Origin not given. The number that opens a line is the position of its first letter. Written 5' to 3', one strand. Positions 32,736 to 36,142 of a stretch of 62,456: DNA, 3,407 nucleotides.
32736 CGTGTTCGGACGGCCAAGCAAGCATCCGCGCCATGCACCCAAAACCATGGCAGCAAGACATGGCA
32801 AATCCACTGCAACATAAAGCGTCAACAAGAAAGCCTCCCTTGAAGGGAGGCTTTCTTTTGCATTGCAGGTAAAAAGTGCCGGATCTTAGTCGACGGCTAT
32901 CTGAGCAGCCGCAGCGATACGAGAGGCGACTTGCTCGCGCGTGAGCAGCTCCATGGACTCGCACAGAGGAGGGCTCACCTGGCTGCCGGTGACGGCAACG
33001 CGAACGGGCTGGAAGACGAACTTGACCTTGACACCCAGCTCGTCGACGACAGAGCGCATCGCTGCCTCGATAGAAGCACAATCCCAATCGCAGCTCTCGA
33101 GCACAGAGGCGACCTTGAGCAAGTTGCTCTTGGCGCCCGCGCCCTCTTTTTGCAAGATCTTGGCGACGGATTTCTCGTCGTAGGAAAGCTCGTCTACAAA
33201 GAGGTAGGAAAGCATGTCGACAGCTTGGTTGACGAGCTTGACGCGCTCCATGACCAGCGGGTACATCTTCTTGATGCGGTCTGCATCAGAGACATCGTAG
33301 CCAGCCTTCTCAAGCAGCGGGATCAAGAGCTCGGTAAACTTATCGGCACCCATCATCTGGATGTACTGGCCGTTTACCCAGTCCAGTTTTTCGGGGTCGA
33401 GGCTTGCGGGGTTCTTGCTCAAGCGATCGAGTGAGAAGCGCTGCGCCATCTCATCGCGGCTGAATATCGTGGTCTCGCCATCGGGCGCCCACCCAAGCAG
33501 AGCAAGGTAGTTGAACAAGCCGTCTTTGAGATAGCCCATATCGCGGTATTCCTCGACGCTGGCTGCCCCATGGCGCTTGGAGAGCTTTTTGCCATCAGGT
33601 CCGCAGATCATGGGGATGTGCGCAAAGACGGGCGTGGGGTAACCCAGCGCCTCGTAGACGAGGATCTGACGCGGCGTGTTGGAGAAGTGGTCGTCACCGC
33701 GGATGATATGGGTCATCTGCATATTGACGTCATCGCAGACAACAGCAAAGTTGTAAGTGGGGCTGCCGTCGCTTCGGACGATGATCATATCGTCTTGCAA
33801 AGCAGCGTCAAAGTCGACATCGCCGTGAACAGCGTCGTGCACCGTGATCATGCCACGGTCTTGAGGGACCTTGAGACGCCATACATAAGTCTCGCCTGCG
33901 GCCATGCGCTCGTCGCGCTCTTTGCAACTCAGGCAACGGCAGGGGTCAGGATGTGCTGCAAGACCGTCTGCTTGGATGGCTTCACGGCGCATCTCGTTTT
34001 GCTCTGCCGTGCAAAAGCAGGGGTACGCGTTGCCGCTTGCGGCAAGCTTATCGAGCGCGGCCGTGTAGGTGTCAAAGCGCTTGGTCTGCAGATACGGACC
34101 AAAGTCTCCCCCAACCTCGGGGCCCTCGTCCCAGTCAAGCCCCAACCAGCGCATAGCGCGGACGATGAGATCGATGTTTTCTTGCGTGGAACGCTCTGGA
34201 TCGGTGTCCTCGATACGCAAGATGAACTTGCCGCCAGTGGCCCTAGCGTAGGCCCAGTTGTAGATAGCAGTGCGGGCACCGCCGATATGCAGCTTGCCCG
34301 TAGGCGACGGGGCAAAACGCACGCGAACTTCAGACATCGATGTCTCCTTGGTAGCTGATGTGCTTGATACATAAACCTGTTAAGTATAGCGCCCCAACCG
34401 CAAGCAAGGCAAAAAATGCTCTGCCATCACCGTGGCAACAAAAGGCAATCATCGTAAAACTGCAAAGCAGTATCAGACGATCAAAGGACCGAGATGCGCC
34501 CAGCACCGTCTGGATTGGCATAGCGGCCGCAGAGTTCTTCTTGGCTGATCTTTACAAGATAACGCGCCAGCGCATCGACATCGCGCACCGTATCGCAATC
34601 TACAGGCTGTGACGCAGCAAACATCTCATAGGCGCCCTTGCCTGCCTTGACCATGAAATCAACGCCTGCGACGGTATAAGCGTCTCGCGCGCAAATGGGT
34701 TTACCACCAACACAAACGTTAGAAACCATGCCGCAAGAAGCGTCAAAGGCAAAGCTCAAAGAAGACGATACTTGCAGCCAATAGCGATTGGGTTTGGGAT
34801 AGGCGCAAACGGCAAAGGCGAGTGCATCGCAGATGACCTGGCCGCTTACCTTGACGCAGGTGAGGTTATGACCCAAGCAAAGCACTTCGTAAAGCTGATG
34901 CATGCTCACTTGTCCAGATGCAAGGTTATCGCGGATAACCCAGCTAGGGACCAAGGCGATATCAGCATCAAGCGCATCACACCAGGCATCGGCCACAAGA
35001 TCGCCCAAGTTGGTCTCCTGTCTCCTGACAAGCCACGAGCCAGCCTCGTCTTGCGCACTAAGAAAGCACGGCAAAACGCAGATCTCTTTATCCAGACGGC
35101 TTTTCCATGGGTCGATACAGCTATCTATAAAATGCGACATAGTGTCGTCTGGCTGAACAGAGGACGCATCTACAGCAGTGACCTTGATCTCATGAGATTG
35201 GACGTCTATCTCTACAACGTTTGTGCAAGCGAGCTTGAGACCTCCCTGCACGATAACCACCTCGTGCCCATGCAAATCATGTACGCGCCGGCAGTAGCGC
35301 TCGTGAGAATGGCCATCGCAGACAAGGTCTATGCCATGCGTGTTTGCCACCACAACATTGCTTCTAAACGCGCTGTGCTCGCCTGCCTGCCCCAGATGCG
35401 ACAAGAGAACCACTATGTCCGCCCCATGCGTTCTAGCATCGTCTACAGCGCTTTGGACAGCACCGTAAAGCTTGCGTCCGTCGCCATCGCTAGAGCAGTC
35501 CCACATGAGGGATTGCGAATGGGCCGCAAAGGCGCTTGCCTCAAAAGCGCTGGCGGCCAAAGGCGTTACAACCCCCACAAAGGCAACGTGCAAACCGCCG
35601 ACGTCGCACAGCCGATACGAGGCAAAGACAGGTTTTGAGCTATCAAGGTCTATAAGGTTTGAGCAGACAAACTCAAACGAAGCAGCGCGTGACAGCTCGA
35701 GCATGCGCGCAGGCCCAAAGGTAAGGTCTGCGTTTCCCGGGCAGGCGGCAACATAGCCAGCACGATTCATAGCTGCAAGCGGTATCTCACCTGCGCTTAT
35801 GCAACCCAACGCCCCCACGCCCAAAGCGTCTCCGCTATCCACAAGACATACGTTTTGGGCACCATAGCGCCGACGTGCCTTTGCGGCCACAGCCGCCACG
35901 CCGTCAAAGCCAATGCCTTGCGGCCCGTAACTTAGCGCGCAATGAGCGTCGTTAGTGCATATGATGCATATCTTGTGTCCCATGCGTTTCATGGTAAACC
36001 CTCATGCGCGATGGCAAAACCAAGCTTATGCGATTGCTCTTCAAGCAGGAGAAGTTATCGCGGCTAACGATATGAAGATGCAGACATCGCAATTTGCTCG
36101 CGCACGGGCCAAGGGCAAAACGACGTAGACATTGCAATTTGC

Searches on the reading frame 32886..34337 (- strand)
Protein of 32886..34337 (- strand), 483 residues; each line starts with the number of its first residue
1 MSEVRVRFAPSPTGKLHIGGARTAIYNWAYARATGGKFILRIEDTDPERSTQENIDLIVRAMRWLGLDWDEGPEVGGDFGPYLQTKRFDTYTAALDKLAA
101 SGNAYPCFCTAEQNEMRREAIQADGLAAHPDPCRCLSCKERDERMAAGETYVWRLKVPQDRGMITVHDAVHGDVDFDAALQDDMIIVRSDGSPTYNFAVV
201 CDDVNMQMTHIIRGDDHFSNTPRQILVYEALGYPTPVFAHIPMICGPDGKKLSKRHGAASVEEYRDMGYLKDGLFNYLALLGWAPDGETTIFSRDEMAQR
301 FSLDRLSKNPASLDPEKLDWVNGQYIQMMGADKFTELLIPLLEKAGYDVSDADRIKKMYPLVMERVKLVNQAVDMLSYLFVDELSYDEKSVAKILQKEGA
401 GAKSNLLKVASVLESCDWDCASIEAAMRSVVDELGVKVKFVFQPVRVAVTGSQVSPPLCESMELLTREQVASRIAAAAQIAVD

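Call 22: search_protein_families(library=pfam, proteins=[window:32886-34337:-], max_evalue=0.00001)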
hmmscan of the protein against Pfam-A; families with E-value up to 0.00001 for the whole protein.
window:32886-34337:- (483 aa): 2 families
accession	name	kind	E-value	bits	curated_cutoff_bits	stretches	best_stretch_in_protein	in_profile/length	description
PF00749.27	tRNA-synt_1c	-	2e-95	319.8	23.4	1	3-320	1-314/314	tRNA synthetases class I (E and Q), catalytic domain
PF19269.4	Anticodon_2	-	1.8e-31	109.8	23.6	1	334-477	2-140/141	Anticodon binding domain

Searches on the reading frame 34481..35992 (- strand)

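Call 22: search_protein_families(library=pfam, proteins=[window:34481-35992:-], max_evalue=0.00001)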
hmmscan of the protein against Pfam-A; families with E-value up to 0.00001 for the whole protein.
window:34481-35992:- (503 aa): 1 family
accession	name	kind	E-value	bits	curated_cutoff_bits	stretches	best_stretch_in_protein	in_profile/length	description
PF02872.23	5_nucleotid_C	-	7.2e-24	85.1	23.6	1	322-459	17-157/158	5'-nucleotidase, C-terminal domain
